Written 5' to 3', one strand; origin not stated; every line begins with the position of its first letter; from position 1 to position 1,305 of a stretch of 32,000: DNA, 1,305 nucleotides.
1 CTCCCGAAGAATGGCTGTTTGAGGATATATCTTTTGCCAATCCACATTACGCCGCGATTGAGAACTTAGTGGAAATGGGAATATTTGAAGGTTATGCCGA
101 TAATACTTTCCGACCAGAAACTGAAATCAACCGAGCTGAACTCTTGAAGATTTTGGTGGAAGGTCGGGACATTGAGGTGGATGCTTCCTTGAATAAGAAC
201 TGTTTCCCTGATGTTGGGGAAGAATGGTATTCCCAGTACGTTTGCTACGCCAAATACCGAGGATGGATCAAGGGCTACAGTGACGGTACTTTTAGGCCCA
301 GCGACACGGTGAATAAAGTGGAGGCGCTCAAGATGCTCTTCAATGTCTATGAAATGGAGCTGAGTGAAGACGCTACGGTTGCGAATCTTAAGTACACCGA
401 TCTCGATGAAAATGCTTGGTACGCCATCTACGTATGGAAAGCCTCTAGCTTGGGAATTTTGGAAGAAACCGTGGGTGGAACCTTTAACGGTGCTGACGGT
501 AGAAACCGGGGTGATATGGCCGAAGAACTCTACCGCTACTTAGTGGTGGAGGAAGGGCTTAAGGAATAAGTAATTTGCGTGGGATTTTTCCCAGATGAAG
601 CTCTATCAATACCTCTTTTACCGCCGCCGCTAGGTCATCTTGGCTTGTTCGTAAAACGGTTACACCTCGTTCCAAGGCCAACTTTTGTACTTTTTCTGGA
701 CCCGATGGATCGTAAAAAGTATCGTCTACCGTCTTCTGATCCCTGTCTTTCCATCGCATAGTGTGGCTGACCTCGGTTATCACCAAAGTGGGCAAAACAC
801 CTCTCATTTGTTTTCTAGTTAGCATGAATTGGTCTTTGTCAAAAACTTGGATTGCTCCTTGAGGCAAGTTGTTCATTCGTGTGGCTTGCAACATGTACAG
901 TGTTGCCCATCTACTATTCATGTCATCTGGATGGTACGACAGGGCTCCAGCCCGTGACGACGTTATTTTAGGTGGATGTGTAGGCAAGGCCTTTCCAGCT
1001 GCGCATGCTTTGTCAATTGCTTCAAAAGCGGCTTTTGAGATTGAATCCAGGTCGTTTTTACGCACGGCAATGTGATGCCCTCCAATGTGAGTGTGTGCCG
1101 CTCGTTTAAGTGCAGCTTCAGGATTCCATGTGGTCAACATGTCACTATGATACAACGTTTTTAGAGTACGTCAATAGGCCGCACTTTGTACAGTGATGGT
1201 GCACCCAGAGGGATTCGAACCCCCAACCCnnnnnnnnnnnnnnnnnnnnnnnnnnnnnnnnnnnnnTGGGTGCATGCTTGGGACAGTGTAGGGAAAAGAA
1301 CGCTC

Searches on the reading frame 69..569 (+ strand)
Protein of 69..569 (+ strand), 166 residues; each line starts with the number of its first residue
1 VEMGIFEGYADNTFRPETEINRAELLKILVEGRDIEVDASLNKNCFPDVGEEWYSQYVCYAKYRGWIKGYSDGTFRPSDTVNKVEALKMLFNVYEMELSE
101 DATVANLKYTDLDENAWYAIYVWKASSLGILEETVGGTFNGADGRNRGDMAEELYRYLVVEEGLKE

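Call 6: search_protein_families(library=pfam, proteins=[window:69-569:+], max_evalue=0.01)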
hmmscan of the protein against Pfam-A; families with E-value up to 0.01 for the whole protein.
window:69-569:+ (166 aa): 1 family
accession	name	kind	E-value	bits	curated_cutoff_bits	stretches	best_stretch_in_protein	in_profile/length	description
PF00395.25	SLH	-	7.3e-24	83.9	20.8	3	46-86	2-43/44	S-layer homology domain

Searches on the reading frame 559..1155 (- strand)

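Call 6: search_protein_families(library=pfam, proteins=[window:559-1155:-], max_evalue=0.01)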
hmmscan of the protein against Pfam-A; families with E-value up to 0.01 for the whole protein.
window:559-1155:- (198 aa): 0 families

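Call 70: search_protein_families(library=pfam, proteins=[window:559-1155:-], max_evalue=1)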
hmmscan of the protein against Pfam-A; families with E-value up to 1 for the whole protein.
window:559-1155:- (198 aa): 1 family
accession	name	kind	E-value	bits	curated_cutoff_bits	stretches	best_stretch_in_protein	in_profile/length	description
PF00294.29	PfkB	-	0.11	12.2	25.8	0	117-181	135-200/302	pfkB family carbohydrate kinase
